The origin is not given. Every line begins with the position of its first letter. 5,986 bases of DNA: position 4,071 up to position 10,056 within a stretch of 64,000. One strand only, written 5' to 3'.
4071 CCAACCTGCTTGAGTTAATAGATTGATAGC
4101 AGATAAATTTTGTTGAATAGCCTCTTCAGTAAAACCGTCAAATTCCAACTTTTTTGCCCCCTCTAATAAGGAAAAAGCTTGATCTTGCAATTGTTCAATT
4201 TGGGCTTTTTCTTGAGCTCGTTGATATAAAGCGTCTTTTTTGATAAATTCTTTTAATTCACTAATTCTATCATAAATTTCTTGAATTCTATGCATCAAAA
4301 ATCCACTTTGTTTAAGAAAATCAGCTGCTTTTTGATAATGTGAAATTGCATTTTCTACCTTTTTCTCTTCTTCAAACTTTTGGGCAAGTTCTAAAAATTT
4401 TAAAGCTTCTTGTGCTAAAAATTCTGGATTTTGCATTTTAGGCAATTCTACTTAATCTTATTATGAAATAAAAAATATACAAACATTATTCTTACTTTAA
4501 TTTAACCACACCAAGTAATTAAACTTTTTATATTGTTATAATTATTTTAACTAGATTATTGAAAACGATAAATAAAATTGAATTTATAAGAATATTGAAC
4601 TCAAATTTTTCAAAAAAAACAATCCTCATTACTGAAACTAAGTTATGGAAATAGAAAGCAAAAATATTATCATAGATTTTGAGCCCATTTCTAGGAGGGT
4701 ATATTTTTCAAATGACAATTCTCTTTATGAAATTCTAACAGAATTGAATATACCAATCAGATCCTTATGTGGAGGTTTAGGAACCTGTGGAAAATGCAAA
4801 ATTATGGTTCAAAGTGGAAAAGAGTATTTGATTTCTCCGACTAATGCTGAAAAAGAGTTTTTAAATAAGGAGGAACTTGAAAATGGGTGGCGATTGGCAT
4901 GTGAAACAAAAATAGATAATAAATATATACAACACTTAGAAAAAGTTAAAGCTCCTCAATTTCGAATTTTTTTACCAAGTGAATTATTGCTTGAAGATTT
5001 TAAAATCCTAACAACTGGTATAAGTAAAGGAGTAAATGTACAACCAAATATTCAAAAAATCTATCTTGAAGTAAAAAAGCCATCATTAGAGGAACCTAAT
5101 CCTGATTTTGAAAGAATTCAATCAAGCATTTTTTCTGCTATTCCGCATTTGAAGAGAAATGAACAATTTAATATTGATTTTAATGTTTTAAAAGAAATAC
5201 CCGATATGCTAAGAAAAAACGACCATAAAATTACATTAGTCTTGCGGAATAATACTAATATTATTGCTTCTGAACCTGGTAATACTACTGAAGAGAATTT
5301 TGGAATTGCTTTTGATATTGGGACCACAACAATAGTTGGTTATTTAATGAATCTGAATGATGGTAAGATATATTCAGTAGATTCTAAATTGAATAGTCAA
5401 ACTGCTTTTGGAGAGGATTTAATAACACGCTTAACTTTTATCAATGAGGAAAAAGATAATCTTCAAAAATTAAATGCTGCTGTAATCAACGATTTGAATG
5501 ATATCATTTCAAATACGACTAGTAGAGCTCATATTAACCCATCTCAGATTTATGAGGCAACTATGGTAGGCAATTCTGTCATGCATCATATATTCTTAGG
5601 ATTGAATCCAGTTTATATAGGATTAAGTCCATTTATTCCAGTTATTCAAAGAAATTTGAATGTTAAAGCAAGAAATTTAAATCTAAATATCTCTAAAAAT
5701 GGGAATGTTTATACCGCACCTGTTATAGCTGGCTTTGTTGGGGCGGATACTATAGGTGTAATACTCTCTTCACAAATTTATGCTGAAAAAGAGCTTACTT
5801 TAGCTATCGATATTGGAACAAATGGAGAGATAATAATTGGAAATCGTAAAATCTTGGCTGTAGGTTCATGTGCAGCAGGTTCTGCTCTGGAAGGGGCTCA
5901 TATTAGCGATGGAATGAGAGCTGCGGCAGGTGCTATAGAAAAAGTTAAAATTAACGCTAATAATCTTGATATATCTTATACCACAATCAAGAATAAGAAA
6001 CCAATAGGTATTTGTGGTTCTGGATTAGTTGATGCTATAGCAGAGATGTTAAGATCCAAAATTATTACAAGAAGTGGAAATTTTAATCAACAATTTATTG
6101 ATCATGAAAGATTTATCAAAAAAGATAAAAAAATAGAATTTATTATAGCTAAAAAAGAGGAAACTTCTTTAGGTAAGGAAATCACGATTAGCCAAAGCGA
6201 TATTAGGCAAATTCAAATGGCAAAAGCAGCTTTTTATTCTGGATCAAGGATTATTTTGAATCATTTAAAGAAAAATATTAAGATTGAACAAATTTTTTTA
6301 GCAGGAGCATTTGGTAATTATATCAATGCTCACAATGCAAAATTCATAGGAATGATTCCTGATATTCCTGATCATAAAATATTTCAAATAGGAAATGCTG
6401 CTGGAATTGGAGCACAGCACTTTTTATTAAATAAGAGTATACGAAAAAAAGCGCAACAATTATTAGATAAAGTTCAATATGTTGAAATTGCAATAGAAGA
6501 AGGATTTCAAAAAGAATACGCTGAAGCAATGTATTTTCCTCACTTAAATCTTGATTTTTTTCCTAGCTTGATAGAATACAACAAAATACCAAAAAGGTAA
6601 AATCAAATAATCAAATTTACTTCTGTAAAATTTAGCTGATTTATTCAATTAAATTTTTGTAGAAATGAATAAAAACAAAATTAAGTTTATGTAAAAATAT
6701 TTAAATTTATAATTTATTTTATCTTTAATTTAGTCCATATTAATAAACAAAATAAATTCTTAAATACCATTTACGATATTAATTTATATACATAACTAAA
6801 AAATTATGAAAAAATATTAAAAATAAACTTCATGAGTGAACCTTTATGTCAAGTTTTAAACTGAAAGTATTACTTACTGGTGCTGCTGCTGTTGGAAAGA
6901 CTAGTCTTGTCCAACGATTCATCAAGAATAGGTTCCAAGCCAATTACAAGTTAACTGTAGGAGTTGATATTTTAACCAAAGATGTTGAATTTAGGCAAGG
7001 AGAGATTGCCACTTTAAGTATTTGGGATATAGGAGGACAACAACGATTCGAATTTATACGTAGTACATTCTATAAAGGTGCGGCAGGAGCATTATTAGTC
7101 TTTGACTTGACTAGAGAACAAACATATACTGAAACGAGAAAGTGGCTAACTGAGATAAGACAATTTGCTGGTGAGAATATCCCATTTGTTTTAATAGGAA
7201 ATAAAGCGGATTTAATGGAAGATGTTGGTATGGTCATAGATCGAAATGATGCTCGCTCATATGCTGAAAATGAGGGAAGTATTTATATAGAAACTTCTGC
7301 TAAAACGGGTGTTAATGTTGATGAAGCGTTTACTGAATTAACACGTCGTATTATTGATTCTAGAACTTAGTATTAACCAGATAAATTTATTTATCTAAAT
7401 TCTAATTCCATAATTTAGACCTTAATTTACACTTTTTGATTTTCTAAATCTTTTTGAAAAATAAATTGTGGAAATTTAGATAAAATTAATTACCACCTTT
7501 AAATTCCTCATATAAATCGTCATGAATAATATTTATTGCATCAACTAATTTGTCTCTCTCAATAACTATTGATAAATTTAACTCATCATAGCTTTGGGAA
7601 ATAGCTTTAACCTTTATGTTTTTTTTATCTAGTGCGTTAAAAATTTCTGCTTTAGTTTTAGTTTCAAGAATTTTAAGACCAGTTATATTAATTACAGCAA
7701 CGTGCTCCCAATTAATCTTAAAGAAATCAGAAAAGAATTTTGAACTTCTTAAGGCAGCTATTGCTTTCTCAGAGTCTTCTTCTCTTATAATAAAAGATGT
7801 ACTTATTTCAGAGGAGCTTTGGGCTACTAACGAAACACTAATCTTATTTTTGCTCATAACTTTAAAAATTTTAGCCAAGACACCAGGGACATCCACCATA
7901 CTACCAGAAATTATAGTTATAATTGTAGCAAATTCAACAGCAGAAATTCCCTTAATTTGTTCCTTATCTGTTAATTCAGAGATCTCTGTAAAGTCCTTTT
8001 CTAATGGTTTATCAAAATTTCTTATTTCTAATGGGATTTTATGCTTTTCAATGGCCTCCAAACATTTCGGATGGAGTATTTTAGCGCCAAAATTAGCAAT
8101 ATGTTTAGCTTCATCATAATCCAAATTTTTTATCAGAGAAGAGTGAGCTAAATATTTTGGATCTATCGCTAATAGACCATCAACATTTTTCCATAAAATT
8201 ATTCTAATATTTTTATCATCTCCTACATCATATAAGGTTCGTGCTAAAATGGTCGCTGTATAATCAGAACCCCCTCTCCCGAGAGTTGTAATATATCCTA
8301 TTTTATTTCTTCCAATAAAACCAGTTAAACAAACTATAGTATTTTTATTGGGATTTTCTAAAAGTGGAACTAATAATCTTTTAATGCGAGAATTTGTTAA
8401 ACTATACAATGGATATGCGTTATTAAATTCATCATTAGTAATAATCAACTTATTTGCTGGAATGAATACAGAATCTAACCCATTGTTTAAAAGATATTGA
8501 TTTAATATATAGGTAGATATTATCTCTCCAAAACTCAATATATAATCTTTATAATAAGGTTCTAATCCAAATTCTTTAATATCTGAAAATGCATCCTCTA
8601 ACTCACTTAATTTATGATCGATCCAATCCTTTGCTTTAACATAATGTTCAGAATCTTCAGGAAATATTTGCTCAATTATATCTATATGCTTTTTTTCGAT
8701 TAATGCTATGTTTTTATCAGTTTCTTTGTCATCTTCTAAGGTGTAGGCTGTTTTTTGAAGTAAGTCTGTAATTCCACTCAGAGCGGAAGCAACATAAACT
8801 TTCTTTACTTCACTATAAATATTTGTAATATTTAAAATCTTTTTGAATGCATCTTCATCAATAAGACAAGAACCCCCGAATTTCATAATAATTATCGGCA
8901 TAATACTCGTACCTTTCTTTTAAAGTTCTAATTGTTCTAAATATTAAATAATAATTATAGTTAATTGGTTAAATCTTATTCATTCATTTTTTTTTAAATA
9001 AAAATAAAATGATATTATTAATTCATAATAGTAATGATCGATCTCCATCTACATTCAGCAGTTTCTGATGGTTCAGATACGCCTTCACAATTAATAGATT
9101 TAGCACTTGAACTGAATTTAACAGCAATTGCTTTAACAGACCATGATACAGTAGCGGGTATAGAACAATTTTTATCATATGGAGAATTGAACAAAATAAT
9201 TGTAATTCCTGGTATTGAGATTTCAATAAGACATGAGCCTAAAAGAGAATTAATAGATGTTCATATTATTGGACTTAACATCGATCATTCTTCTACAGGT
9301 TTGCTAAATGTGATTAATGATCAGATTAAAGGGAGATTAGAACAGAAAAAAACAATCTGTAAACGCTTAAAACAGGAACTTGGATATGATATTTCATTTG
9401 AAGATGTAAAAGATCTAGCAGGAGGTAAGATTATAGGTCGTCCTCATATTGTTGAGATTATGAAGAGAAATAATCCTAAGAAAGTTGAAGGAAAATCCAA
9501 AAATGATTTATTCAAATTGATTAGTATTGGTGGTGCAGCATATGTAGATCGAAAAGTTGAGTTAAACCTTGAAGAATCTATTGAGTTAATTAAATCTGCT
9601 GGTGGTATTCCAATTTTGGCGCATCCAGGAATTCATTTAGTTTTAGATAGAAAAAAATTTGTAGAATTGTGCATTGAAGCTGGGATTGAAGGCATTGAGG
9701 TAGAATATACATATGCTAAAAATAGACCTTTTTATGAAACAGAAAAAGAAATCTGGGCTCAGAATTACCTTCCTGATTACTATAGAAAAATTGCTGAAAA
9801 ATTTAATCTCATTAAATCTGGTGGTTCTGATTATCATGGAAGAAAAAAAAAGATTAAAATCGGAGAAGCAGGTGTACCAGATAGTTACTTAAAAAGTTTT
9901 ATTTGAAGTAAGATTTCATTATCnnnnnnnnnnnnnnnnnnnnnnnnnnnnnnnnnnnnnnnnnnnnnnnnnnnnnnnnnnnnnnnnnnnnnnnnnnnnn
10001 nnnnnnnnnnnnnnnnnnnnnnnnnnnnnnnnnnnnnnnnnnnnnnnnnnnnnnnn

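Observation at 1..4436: Unlisted giant gene: at least 13 tandem repeats of about 115 aa, each an MIT/TPR-like helical module plus conserved coiled-coil linker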

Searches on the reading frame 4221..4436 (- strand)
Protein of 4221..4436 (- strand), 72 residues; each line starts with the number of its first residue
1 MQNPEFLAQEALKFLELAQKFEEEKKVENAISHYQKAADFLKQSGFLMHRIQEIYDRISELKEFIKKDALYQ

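Call 68: search_solved_structures(query=A6, max_evalue=1, show_alignments=2)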
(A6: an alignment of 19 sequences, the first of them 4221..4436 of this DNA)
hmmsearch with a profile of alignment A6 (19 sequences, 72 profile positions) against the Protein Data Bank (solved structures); distinct sequences matched with E-value up to 1: 58.
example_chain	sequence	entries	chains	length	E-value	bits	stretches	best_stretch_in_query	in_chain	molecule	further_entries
9gzg_A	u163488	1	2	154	1.5e-08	37.5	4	16-40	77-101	Engineered CTPR protein with glutamic acids for conductivity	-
1ouv_A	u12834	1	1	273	5.2e-08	35.8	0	18-46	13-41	conserved hypothetical secreted protein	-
8bu0_A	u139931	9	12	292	2.2e-06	30.5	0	18-40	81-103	Consensus tetratricopeptide repeat protein | Crystal structure of an 8-repeat consensus TPR superhelix with Zinc. | Monomer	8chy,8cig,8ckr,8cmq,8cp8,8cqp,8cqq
7obi_A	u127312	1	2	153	2.4e-06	30.4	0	17-40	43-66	CTPR-rv4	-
9qhb_A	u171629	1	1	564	2.9e-06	30.2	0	18-40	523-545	Engineered tetratricopeptide repeat protein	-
9qhc_A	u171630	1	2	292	2.6e-05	27.1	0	18-40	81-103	Engineered tetratricopeptide repeat protein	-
2fo7_A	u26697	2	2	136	0.00024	24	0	17-40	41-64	SYNTHETIC CONSENSUS TPR PROTEIN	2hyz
8ch0_A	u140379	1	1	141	0.00029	23.8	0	17-40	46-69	Consensus tetratricopeptide repeat protein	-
8uc6_C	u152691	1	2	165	0.0013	21.7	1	17-44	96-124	Calpain-7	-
2w2u_A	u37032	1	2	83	0.0013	21.7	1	7-43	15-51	HYPOTHETICAL P60 KATANIN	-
3kd7_A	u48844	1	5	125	0.0029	20.6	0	19-40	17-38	CTPR390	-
2v6y_A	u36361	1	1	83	0.003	20.5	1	8-43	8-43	AAA FAMILY ATPASE, P60 KATANIN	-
2v6y_B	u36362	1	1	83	0.005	19.8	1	8-43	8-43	AAA FAMILY ATPASE, P60 KATANIN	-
1yxr_A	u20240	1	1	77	0.0055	19.7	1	9-41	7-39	vacuolar protein sorting factor 4A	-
2jq9_A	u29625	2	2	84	0.0071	19.3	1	9-41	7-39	Vacuolar protein sorting-associating protein 4A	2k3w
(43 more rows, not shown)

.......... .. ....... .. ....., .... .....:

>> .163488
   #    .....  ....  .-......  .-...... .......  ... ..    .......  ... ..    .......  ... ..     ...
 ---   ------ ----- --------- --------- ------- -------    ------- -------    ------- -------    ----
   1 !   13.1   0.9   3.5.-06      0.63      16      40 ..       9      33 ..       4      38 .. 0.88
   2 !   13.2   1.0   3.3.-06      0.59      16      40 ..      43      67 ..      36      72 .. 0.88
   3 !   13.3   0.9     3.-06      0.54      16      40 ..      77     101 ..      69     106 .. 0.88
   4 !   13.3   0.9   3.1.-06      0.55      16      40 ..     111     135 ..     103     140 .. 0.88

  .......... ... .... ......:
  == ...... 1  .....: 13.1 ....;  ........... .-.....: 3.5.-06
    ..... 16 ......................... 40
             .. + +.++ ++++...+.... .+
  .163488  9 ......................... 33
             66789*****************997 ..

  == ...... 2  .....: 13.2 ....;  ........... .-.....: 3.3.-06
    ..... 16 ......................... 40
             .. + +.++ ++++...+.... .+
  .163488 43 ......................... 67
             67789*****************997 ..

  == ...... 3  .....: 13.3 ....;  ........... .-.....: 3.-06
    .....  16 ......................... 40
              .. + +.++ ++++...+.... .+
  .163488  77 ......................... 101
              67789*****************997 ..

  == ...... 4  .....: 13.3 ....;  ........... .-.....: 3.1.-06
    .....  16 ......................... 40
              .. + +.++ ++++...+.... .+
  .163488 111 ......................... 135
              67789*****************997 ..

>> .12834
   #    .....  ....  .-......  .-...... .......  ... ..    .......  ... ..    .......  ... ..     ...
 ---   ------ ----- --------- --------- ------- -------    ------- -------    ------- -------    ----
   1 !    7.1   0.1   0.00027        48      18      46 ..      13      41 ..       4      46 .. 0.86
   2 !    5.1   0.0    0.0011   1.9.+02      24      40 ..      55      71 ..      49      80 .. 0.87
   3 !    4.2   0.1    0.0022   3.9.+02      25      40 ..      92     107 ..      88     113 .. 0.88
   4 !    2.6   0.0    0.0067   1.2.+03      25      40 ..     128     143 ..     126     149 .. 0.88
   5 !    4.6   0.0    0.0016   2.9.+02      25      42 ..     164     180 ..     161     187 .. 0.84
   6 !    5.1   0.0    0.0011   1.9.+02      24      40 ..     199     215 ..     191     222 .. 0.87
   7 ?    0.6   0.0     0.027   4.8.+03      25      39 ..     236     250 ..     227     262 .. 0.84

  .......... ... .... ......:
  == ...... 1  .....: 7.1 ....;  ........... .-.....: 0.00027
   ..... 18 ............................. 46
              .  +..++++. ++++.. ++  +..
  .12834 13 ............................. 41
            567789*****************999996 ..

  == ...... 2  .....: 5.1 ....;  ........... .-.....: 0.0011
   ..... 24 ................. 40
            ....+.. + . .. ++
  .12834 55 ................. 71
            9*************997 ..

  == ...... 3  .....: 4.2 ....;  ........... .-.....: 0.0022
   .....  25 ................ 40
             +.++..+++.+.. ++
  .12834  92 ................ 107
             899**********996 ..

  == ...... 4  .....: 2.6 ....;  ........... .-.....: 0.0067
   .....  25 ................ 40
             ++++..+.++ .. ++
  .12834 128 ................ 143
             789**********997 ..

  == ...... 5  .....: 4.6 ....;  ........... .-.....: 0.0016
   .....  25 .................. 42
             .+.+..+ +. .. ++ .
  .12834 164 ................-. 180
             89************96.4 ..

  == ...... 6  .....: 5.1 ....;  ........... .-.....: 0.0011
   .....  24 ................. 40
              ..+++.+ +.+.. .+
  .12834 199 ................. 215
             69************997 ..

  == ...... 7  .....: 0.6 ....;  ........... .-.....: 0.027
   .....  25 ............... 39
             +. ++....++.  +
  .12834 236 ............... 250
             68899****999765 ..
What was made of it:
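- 4236..4418 (-): Node 1 (aa 7-67). This is the N-terminal MIT-like three-helix module and carries Phe in place of the anchor Trp. Call 68 (ortholog profile hits Vps4, calpain-7 and VPS4A MIT domains at E 1e-3 to 6e-3, aligned from the N-terminus).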

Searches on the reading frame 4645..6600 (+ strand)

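Call 13: search_protein_families(library=pfam, proteins=[window:4645-6600:+], max_evalue=0.001)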
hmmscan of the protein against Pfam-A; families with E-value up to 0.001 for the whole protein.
window:4645-6600:+ (651 aa): 4 families
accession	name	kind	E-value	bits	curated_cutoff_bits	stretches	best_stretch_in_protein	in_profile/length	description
PF14574.11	RACo_C_ter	-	7.9e-89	297.6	27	1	383-642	1-260/261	C-terminal domain of RACo the ASKHA domain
PF17651.6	Raco_middle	-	7.1e-55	185.5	26.8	1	219-379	1-161/163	RACo middle region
PF17650.6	RACo_linker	-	2.8e-20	72.4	26.2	1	129-216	5-86/86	RACo linker region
PF00111.32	Fer2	-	1.5e-09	38.1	21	1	21-90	12-76/77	2Fe-2S iron-sulfur cluster binding domain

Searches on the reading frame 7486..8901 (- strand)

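Call 13: search_protein_families(library=pfam, proteins=[window:7486-8901:-], max_evalue=0.001)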
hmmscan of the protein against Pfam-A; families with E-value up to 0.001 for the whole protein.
window:7486-8901:- (471 aa): 4 families
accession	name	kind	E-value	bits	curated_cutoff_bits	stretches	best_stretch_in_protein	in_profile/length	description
PF00696.33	AA_kinase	-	6.4e-33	114.9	24.9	1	3-295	2-234/234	Amino acid kinase family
PF22468.2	ACT_9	-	5.8e-28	96.9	27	2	328-385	1-58/61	ACT domain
PF13840.12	ACT_7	-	7.9e-17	61.3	27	2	327-386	8-65/65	ACT domain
PF01842.31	ACT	-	4.1e-10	39.7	27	1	334-385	6-62/66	ACT domain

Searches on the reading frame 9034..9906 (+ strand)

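Call 13: search_protein_families(library=pfam, proteins=[window:9034-9906:+], max_evalue=0.001)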
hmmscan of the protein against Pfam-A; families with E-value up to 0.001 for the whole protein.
window:9034-9906:+ (290 aa): 1 family
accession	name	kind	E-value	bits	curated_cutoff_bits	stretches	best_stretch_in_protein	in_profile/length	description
PF02811.25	PHP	-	3.2e-13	50.8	26.4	1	3-95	1-90/164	PHP domain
